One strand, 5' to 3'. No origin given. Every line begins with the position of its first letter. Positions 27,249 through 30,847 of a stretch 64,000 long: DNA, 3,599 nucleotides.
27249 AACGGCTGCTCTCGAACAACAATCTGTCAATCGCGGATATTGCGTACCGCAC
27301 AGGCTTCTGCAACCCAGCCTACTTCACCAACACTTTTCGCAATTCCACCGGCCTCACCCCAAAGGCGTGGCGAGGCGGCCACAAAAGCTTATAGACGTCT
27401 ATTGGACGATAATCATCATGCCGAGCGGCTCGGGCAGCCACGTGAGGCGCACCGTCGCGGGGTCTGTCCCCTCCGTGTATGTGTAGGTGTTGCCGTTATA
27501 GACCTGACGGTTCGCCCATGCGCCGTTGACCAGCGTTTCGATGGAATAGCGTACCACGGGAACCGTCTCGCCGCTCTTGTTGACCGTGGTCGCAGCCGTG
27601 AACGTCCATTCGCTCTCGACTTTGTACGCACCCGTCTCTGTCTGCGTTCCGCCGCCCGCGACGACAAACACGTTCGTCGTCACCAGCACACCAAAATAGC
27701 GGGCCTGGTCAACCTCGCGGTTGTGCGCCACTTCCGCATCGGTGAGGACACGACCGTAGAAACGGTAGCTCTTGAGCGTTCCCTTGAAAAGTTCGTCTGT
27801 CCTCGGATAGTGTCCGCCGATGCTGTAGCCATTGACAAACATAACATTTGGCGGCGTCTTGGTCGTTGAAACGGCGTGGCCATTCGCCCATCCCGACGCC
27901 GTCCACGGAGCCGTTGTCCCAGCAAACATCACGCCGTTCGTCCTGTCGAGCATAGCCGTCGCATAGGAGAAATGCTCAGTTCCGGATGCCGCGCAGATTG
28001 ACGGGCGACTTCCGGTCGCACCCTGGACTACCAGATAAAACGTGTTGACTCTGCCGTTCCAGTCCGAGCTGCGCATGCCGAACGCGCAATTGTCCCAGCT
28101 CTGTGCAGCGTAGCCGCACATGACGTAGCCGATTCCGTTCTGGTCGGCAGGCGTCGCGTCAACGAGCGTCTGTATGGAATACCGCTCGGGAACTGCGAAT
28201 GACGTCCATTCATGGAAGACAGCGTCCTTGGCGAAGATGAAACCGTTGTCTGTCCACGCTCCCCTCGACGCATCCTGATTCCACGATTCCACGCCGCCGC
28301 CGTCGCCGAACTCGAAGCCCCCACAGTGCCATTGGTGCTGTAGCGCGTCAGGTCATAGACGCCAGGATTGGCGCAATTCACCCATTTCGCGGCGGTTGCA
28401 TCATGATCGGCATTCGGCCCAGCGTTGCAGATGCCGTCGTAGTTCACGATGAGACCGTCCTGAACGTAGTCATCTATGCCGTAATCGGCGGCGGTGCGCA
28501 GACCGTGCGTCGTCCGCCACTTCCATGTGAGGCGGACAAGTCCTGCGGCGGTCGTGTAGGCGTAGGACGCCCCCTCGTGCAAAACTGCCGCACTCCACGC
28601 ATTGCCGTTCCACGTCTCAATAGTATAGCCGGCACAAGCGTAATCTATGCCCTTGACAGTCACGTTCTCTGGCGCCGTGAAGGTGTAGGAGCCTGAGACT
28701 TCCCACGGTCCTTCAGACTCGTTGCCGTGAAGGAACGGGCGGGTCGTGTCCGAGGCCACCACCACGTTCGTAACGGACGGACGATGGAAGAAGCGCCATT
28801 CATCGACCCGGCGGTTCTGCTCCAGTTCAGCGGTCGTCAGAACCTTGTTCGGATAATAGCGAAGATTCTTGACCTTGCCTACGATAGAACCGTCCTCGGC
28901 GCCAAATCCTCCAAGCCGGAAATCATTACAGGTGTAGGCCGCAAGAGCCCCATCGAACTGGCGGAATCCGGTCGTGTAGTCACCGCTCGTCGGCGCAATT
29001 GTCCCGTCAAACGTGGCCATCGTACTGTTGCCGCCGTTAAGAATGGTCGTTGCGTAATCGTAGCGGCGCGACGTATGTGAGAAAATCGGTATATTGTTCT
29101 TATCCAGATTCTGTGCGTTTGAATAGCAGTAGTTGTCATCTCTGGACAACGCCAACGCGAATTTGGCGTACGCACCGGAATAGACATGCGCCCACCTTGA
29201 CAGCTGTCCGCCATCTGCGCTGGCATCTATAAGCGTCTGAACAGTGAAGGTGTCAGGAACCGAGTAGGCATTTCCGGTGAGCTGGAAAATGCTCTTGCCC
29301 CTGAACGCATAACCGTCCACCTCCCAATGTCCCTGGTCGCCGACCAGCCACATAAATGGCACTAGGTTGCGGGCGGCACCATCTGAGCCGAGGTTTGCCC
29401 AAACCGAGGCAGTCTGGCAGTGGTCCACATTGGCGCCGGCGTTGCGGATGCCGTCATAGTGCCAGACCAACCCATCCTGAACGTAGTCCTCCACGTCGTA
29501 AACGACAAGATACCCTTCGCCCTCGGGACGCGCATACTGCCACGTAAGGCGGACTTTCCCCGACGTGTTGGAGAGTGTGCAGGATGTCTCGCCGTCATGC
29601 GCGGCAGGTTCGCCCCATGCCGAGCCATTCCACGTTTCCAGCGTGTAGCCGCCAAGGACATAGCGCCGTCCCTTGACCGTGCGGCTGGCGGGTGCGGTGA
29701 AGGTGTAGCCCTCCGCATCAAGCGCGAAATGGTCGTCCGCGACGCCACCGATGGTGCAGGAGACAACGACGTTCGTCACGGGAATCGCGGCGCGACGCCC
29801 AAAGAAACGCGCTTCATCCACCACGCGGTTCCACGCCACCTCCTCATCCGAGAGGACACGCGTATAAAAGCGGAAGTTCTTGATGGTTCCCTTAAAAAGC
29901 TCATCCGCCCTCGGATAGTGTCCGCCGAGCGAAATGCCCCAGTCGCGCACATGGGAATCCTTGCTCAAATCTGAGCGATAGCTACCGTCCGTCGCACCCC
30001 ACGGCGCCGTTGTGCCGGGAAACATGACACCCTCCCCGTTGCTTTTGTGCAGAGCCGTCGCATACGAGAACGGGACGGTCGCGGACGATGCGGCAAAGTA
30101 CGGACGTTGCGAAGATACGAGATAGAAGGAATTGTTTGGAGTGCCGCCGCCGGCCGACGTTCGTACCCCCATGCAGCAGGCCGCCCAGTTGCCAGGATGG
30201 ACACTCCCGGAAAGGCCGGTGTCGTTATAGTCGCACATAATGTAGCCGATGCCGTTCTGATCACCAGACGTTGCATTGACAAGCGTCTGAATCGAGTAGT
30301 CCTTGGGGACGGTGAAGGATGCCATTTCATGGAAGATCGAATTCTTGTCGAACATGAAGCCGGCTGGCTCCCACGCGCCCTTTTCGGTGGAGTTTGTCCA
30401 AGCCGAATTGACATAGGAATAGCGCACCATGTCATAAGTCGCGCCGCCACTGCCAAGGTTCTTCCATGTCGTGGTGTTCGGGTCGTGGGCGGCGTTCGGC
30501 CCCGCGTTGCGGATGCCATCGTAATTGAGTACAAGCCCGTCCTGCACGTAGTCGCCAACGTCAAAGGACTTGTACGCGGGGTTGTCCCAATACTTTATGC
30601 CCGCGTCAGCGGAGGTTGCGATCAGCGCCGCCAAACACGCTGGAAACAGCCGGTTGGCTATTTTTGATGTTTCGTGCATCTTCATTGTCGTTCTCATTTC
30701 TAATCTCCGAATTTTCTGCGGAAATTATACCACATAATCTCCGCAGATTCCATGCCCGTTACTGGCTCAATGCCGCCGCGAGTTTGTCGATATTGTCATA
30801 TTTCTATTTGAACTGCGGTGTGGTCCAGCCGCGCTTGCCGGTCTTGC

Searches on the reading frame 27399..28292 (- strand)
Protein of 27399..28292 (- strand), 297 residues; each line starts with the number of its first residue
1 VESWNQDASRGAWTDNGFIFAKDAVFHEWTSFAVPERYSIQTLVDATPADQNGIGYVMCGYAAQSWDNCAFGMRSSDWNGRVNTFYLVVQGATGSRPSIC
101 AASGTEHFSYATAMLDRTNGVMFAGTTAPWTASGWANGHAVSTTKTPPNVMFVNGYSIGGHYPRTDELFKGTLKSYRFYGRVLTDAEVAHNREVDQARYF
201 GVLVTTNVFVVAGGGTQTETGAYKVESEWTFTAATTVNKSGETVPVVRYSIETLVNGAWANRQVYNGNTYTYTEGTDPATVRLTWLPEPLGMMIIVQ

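Call 7: search_protein_families(library=ncbifam, proteins=[window:27399-28292:-], max_evalue=1)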
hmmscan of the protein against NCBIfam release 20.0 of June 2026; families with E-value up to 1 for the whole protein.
window:27399-28292:- (297 aa): 0 families

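Call 8: search_protein_families(library=pfam, proteins=[window:27399-28292:-], max_evalue=1)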
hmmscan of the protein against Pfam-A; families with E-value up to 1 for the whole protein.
window:27399-28292:- (297 aa): 1 family
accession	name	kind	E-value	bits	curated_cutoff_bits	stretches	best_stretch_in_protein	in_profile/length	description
PF13385.13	Laminin_G_3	-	0.00013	22.6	27.6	1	79-189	44-151/151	Concanavalin A-like lectin/glucanases superfamily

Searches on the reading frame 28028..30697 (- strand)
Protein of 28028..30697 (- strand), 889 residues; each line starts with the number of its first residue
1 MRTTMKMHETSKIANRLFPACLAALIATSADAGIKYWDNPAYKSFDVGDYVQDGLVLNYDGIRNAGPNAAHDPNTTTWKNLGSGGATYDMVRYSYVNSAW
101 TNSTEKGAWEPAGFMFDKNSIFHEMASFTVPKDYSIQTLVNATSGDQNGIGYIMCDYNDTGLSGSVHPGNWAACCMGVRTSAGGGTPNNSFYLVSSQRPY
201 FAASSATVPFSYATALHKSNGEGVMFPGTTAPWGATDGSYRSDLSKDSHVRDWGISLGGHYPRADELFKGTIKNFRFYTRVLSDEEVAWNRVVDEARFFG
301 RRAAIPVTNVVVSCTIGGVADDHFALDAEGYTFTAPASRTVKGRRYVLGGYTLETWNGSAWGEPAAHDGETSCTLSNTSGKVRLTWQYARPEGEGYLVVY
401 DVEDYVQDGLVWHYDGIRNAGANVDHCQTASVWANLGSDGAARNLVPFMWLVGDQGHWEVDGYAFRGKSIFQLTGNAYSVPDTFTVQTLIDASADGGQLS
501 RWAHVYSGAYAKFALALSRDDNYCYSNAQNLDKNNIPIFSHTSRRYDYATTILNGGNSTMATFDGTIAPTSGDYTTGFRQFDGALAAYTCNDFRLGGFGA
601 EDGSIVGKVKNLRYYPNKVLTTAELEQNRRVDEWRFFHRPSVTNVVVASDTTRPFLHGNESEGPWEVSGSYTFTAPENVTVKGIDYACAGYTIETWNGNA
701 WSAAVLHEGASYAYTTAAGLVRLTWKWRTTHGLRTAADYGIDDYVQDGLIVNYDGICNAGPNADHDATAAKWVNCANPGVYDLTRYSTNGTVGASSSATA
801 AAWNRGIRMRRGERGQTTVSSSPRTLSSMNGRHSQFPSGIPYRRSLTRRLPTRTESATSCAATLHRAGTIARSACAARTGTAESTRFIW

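Call 7: search_protein_families(library=ncbifam, proteins=[window:28028-30697:-], max_evalue=1)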
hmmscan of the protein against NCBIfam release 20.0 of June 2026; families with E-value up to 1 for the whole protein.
window:28028-30697:- (889 aa): 2 families
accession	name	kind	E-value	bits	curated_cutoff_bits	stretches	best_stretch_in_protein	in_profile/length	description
NF038124.1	PEP_CTERM_TLD_A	exception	0.0027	17.3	100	1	320-361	63-104/235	PEP_CTERM-anchored TLD domain-containing protein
NF007409.0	PRK09945.1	equivalog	0.029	12.9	830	1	756-834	34-103/418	hypothetical protein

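Call 8: search_protein_families(library=pfam, proteins=[window:28028-30697:-], max_evalue=1)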
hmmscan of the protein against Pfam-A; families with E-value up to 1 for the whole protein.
window:28028-30697:- (889 aa): 1 family
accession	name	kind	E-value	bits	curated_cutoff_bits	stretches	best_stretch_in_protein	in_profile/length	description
PF13385.13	Laminin_G_3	-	0.0016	19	27.6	1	252-288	116-151/151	Concanavalin A-like lectin/glucanases superfamily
